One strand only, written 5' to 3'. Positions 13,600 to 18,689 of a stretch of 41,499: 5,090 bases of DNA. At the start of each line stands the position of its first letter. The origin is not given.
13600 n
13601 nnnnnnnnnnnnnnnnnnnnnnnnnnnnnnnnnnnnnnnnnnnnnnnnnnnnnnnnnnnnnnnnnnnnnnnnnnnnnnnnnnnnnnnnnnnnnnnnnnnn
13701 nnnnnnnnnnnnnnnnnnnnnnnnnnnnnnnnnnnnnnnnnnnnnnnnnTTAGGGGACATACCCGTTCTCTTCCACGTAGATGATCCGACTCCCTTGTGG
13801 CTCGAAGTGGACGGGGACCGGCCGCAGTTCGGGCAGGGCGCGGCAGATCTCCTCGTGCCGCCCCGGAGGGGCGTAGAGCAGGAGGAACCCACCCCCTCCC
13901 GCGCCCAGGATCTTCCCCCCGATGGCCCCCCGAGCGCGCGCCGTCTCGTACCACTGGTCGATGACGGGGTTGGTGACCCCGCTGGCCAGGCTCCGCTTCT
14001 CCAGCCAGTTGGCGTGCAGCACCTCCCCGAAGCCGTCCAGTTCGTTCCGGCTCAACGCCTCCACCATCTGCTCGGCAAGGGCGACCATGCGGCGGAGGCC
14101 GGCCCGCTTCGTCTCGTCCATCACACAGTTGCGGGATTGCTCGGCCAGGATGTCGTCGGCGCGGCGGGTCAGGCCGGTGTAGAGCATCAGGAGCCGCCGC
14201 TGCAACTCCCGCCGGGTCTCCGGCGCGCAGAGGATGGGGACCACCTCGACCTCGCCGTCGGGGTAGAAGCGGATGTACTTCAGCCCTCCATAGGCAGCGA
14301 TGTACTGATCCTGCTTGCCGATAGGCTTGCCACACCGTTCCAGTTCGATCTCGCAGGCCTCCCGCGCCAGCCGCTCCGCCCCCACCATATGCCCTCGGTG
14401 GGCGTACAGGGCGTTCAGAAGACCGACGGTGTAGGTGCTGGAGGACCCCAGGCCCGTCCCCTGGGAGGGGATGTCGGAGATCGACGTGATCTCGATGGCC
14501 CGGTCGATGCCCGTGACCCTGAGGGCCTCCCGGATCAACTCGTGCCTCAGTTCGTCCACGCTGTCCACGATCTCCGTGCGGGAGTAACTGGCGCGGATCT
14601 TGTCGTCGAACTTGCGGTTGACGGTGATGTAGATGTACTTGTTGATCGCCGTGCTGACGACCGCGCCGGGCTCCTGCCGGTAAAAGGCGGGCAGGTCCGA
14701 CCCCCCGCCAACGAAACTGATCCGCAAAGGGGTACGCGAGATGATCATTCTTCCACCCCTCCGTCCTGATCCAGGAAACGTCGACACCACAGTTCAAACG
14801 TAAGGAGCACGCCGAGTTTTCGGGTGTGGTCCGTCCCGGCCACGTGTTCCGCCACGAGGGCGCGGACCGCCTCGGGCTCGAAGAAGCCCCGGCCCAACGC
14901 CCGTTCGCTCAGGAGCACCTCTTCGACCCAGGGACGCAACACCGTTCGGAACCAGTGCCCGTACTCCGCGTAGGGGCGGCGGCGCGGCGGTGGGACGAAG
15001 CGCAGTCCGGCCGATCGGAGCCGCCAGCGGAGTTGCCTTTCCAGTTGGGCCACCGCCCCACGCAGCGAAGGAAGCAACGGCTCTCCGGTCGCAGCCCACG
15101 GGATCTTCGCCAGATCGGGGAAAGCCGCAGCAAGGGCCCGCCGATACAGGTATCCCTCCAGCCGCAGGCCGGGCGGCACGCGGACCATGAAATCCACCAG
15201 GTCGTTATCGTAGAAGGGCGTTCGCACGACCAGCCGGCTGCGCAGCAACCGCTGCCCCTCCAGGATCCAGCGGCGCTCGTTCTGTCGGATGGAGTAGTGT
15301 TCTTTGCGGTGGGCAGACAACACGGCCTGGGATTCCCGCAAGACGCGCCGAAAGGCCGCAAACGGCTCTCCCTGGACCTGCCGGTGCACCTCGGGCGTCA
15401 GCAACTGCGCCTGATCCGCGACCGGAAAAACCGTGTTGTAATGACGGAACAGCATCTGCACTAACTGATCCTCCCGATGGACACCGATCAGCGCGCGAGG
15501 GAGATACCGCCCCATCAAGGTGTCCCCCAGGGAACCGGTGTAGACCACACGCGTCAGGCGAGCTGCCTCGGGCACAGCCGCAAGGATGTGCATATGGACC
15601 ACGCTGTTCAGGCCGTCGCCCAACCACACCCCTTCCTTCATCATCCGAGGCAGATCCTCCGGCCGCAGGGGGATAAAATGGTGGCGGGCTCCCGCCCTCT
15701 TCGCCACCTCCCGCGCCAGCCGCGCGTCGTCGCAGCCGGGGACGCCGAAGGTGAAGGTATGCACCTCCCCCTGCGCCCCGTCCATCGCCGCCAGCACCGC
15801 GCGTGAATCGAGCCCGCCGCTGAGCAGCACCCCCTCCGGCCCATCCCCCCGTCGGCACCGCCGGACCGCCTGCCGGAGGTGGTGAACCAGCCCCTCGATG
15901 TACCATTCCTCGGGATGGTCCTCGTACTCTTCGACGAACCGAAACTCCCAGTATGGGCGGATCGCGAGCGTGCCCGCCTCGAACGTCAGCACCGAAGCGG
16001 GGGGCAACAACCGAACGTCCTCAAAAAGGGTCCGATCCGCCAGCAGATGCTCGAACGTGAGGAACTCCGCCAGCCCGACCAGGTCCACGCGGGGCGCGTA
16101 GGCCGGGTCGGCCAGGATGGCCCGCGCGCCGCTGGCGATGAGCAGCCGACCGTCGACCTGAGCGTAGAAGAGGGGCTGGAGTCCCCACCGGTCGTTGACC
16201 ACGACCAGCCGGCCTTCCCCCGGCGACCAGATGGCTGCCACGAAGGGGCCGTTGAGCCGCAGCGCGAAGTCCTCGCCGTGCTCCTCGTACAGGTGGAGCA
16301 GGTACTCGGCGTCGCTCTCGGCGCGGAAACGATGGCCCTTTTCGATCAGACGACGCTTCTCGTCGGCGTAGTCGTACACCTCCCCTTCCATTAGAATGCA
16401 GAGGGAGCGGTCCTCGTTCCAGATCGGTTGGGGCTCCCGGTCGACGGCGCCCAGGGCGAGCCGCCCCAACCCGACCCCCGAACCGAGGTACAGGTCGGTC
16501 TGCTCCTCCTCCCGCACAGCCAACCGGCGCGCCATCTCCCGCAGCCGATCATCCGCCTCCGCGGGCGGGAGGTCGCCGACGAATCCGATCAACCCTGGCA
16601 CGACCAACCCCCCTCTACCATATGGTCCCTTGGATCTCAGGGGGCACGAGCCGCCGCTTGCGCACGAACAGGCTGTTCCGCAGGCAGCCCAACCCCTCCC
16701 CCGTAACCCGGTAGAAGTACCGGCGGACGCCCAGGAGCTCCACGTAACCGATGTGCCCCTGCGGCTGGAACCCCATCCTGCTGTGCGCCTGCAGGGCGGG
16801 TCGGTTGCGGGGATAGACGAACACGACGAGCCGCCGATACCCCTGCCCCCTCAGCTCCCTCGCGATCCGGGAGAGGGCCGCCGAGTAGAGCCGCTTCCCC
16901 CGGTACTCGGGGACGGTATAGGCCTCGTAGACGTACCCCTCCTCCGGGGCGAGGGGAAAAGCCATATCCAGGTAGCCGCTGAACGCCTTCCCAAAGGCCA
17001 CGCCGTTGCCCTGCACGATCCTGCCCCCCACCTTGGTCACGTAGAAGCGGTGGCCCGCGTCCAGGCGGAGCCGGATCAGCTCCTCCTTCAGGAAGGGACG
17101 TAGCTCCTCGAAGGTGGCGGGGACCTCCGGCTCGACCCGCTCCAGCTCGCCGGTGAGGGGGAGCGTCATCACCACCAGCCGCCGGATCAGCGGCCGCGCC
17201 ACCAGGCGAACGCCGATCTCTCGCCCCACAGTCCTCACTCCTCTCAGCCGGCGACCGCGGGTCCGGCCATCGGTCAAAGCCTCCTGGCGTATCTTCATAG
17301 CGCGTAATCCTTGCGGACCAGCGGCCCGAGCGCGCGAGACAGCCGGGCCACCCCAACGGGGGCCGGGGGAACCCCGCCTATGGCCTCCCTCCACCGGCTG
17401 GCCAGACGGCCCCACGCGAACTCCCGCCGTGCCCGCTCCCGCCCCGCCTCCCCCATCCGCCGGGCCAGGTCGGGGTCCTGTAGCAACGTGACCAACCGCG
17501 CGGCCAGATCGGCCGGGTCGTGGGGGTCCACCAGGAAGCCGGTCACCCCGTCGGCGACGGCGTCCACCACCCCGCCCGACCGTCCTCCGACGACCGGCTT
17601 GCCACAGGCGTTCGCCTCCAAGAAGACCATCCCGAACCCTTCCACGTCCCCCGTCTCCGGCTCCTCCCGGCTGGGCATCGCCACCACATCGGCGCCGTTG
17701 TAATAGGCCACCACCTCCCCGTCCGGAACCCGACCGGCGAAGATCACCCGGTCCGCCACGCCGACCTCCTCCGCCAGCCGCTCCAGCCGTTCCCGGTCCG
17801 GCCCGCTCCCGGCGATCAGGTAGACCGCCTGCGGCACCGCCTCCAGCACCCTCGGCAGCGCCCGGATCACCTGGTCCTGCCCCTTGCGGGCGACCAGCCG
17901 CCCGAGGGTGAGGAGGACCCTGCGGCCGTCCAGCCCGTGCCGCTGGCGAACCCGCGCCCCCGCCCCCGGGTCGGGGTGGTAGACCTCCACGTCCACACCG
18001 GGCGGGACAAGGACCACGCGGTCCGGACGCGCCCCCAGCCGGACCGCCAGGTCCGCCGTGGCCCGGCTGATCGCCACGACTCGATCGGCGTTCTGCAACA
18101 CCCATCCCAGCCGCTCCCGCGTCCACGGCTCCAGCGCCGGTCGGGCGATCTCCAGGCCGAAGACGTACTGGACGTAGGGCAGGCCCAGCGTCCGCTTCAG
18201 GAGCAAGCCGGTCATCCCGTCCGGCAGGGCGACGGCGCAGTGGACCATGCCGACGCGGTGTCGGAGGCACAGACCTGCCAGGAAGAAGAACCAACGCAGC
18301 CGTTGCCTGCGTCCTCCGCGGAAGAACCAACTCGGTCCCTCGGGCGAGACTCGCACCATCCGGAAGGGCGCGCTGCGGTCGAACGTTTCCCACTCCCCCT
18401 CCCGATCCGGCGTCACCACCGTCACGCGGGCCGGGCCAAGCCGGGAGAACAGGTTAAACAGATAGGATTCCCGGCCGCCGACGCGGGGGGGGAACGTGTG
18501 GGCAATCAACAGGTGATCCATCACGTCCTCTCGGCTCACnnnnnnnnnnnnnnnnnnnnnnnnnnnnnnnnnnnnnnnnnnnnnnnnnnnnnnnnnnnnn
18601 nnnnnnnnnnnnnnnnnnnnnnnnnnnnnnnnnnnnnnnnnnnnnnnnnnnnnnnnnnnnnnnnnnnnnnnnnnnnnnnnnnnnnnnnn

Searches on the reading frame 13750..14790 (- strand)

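Call 13: search_protein_families(library=pfam, proteins=[window:13750-14790:-], max_evalue=0.0001)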
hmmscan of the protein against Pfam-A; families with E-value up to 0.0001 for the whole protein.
window:13750-14790:- (346 aa): 2 families
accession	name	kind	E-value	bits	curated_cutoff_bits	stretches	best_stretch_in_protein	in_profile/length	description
PF00288.32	GHMP_kinases_N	-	5.2e-13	49.5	22.3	1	91-169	12-87/87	GHMP kinases N terminal domain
PF08544.19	GHMP_kinases_C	-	2.7e-10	40.9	21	1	242-321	1-81/85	GHMP kinases C terminal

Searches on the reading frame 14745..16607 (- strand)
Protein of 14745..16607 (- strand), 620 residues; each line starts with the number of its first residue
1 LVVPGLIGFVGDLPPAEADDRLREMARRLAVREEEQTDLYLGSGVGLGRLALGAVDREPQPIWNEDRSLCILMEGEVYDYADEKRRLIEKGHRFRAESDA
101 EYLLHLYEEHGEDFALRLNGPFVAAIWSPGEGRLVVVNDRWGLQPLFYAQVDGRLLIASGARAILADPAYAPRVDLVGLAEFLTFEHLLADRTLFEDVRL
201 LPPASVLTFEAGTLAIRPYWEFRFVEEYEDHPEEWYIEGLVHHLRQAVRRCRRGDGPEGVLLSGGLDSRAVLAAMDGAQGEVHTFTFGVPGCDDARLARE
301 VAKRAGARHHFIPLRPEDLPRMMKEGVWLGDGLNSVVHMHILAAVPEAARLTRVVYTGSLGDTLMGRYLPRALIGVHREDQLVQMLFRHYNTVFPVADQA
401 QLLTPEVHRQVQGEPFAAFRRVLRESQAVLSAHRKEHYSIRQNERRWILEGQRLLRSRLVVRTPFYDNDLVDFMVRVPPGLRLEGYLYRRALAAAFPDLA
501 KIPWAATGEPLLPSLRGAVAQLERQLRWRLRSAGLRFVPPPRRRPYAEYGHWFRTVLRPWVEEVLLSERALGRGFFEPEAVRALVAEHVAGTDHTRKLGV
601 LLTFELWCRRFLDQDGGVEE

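Call 13: search_protein_families(library=pfam, proteins=[window:14745-16607:-], max_evalue=0.0001)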
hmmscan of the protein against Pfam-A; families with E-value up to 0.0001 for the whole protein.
window:14745-16607:- (620 aa): 3 families
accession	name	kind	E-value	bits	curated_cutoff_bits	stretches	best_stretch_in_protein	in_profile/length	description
PF00733.27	Asn_synthase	-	3.7e-38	132.5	21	1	242-608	4-353/354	Asparagine synthase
PF13537.11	GATase_7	-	8e-29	100.6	25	1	49-166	3-123/123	Glutamine amidotransferase domain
PF13522.11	GATase_6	-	3.1e-23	82.7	27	1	48-159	17-129/130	Glutamine amidotransferase domain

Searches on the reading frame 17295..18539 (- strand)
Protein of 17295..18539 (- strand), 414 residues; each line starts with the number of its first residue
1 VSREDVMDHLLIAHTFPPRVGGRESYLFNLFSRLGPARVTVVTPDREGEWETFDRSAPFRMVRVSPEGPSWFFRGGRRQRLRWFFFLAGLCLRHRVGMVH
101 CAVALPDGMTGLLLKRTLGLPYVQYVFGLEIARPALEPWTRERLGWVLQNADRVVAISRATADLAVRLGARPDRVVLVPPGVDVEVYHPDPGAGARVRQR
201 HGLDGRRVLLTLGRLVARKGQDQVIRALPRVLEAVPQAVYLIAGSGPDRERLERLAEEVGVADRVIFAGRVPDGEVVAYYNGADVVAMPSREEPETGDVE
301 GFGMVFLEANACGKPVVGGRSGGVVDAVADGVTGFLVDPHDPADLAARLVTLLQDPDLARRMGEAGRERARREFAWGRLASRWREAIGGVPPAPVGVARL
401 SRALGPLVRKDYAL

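Call 13: search_protein_families(library=pfam, proteins=[window:17295-18539:-], max_evalue=0.0001)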
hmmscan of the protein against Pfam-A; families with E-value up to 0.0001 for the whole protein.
window:17295-18539:- (414 aa): 6 families
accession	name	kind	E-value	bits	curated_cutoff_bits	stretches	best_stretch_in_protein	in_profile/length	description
PF00534.26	Glycos_transf_1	-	1.2e-47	162.1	26.4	1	198-369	6-172/172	Glycosyl transferases group 1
PF13692.12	Glyco_trans_1_4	-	3.9e-37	128.1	27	1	207-355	2-142/142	Glycosyl transferases group 1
PF13439.12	Glyco_transf_4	-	9.1e-21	75.1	28.5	1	20-185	1-169/170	Glycosyltransferase Family 4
PF13579.12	Glyco_trans_4_4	-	4.7e-14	53.5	29.7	1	34-181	14-158/158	Glycosyl transferase 4-like domain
PF13524.12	Glyco_trans_1_2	-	1.2e-10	41.9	25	1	232-381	6-140/144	Glycosyl transferase-like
PF20706.3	GT4-conflict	-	2.7e-09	36.9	26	1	147-379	143-381/385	Family 4 Glycosyltransferase in conflict systems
